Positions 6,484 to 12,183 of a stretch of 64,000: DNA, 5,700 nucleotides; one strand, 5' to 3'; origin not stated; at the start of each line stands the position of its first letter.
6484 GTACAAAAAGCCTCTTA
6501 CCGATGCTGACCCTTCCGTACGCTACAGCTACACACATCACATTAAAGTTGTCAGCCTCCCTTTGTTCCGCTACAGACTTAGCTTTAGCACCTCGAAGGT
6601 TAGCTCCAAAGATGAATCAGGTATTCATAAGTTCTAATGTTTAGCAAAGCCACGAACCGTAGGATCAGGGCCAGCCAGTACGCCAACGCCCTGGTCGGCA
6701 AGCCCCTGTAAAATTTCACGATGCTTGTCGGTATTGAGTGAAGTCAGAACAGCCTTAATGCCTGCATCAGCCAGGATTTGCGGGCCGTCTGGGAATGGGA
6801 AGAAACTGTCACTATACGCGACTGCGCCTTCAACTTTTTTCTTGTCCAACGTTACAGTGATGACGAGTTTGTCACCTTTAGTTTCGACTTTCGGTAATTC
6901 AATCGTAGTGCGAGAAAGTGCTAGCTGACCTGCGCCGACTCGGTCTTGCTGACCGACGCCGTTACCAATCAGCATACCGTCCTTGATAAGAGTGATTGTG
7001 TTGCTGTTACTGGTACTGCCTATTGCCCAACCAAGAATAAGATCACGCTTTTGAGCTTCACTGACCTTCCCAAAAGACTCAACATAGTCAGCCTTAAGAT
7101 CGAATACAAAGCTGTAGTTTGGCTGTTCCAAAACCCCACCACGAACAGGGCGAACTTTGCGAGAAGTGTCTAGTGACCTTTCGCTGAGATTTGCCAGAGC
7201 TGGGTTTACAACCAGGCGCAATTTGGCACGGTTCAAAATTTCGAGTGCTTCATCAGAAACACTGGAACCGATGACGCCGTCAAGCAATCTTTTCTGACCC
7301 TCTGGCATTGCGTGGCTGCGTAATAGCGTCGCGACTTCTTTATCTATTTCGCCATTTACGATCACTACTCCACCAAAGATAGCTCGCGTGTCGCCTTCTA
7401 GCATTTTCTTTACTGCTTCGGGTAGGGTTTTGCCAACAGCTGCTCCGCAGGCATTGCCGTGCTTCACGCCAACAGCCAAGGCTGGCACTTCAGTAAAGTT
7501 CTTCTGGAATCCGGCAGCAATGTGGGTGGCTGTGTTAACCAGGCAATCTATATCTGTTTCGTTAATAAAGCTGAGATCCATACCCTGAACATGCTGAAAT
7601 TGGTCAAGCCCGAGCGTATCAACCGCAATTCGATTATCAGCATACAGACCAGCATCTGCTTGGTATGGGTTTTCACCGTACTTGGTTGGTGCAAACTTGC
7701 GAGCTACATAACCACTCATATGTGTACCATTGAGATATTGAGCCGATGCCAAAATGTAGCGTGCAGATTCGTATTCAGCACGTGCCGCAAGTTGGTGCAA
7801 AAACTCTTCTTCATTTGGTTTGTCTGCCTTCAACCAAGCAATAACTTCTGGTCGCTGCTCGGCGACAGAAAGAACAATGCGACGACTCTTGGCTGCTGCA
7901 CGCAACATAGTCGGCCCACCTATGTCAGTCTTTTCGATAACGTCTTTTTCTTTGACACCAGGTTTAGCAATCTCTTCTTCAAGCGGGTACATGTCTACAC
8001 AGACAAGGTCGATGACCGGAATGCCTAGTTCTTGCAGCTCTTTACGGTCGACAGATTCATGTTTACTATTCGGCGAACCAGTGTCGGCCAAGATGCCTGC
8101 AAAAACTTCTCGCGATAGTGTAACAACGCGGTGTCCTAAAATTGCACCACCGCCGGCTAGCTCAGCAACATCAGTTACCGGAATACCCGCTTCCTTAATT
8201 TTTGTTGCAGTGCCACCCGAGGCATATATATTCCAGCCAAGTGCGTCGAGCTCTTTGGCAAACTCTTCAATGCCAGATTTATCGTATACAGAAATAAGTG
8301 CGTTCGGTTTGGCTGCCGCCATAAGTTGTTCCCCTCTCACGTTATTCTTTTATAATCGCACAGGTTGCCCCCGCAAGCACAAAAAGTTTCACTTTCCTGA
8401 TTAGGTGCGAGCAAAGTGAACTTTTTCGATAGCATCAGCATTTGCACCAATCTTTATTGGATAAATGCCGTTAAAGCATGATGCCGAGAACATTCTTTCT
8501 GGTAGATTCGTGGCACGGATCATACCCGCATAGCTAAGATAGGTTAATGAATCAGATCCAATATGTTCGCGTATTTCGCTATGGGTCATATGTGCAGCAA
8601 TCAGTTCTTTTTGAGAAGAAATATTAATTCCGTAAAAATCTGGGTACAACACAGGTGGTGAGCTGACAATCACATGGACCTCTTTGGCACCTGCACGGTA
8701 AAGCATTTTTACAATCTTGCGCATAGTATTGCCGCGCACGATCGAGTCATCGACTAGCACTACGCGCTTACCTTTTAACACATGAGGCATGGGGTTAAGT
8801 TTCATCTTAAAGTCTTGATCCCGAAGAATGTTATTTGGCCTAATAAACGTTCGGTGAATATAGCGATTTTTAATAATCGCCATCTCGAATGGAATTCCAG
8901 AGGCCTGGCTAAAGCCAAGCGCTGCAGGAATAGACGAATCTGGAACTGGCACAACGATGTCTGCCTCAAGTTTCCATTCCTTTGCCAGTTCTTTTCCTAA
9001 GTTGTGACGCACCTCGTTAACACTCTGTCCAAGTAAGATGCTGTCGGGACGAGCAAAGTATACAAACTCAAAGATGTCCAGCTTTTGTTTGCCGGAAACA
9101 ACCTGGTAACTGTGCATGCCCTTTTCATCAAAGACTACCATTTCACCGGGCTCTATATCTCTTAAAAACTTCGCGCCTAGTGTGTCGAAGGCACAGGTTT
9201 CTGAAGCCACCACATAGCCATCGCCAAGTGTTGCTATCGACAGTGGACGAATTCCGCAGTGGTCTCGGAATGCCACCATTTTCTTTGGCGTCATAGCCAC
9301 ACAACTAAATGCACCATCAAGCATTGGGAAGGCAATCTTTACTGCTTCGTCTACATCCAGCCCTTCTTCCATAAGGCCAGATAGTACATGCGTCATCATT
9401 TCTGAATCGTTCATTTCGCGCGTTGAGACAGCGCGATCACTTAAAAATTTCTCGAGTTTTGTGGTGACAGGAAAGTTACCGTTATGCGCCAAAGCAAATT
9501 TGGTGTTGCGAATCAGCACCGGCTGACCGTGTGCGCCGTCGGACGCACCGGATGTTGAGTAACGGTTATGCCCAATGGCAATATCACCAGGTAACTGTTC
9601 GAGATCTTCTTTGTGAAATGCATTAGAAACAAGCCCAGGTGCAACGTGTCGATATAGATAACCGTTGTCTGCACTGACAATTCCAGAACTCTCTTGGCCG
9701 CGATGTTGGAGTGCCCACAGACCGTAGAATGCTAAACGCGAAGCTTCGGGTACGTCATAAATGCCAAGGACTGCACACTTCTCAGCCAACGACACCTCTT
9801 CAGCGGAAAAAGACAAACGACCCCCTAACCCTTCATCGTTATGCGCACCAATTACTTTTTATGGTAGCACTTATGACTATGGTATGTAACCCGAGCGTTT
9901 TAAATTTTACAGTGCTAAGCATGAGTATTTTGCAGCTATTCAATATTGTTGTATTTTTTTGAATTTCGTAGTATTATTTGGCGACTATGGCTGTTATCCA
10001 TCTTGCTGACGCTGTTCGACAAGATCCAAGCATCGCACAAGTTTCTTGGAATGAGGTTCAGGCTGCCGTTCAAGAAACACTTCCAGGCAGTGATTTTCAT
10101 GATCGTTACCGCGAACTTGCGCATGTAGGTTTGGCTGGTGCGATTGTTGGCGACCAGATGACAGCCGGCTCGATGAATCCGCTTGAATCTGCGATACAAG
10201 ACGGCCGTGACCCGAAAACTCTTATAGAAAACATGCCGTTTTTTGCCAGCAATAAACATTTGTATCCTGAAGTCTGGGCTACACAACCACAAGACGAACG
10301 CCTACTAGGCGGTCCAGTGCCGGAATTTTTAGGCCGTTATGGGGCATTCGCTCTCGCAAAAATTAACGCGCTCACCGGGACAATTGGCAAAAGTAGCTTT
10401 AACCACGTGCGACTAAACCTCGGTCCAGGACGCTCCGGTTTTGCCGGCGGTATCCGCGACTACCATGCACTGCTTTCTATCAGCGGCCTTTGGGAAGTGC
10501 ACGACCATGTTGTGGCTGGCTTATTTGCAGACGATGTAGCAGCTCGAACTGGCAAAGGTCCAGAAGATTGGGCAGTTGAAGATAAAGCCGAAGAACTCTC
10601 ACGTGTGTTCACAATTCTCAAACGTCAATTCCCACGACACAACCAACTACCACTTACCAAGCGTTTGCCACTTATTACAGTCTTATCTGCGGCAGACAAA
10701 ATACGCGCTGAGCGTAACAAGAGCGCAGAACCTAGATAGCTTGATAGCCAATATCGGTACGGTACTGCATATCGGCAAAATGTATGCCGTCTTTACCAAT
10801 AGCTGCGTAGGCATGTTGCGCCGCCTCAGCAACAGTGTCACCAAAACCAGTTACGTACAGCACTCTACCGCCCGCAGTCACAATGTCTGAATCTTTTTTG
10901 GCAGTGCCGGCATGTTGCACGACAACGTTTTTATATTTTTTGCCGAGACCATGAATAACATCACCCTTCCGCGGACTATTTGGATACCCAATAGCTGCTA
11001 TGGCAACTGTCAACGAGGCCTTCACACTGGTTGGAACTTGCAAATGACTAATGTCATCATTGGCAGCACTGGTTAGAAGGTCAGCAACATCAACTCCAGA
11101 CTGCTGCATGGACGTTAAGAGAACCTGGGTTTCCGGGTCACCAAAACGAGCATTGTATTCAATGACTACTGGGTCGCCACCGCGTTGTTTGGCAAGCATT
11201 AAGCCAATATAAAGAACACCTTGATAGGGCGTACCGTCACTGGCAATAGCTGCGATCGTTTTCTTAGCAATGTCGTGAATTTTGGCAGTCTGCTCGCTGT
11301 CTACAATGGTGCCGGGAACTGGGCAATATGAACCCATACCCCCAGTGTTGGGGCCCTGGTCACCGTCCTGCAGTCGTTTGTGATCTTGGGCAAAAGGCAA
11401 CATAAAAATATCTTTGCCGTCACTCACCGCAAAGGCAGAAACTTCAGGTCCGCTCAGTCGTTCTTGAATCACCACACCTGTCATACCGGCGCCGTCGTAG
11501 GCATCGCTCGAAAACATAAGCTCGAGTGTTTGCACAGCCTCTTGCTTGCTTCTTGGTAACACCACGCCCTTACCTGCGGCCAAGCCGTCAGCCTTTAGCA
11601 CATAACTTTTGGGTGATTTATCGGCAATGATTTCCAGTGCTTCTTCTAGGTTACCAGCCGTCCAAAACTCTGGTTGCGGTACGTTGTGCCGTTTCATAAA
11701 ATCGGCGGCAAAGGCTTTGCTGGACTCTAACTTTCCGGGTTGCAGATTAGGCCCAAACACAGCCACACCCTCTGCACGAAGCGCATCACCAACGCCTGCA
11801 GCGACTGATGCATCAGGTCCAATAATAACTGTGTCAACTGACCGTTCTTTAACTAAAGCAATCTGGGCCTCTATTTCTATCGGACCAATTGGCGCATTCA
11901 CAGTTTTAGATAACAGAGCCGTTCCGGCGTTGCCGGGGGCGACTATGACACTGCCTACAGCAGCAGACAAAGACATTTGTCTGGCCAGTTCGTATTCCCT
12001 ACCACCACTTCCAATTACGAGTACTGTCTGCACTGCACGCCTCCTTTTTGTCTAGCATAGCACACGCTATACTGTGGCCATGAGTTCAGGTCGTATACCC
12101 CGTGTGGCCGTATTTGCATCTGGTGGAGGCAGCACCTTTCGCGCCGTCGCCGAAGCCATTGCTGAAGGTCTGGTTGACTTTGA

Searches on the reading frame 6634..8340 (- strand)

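Call 87: search_protein_families(library=pfam, proteins=[window:6634-8340:-], max_evalue=0.00001)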
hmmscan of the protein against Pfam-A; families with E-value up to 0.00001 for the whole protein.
window:6634-8340:- (568 aa): 2 families
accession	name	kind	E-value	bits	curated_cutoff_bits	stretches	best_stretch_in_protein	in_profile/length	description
PF01808.24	AICARFT_IMPCHas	-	2e-48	165.9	25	1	155-476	9-310/311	AICARFT/IMPCHase bienzyme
PF02142.27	MGS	-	4.9e-17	62.3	24.1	1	24-144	2-94/94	MGS-like domain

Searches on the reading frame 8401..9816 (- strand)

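Call 87: search_protein_families(library=pfam, proteins=[window:8401-9816:-], max_evalue=0.00001)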
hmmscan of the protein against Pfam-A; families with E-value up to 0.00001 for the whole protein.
window:8401-9816:- (471 aa): 3 families
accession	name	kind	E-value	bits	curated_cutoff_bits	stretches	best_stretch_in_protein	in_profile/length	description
PF13522.11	GATase_6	-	1.2e-16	61.4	27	1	76-206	9-130/130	Glutamine amidotransferase domain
PF13537.11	GATase_7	-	2.8e-12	47.2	25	1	93-210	9-121/123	Glutamine amidotransferase domain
PF00156.33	Pribosyltran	-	2.6e-11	43.5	26.3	1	266-384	12-122/158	Phosphoribosyl transferase domain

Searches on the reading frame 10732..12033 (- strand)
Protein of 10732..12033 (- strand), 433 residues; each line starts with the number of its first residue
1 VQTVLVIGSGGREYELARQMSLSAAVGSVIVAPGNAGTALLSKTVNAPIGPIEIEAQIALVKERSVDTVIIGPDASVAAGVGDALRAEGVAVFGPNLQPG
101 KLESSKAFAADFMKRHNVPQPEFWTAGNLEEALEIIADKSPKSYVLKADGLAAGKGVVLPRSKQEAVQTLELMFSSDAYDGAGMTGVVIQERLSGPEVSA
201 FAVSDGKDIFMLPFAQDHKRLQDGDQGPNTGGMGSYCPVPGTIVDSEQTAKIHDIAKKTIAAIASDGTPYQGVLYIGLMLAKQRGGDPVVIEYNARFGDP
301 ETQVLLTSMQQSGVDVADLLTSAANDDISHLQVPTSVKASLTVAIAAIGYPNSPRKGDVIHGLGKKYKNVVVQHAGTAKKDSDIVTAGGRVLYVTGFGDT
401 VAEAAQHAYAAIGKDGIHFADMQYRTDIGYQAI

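Call 87: search_protein_families(library=pfam, proteins=[window:10732-12033:-], max_evalue=0.00001)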
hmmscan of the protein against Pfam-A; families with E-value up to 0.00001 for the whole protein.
window:10732-12033:- (433 aa): 4 families
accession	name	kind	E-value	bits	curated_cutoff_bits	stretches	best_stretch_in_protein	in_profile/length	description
PF01071.24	GARS_A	-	2.2e-64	217.3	27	1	104-302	1-194/194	Phosphoribosylglycinamide synthetase, ATP-grasp (A) domain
PF02843.22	GARS_C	-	9.5e-28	96.8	34.8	1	341-430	2-91/92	Phosphoribosylglycinamide synthetase, C domain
PF02844.21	GARS_N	-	5.8e-24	85.2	29.5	1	3-103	2-100/100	Phosphoribosylglycinamide synthetase, N domain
PF02655.19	ATP-grasp_3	-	5.4e-09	36.8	23.2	1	104-298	2-158/160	ATP-grasp domain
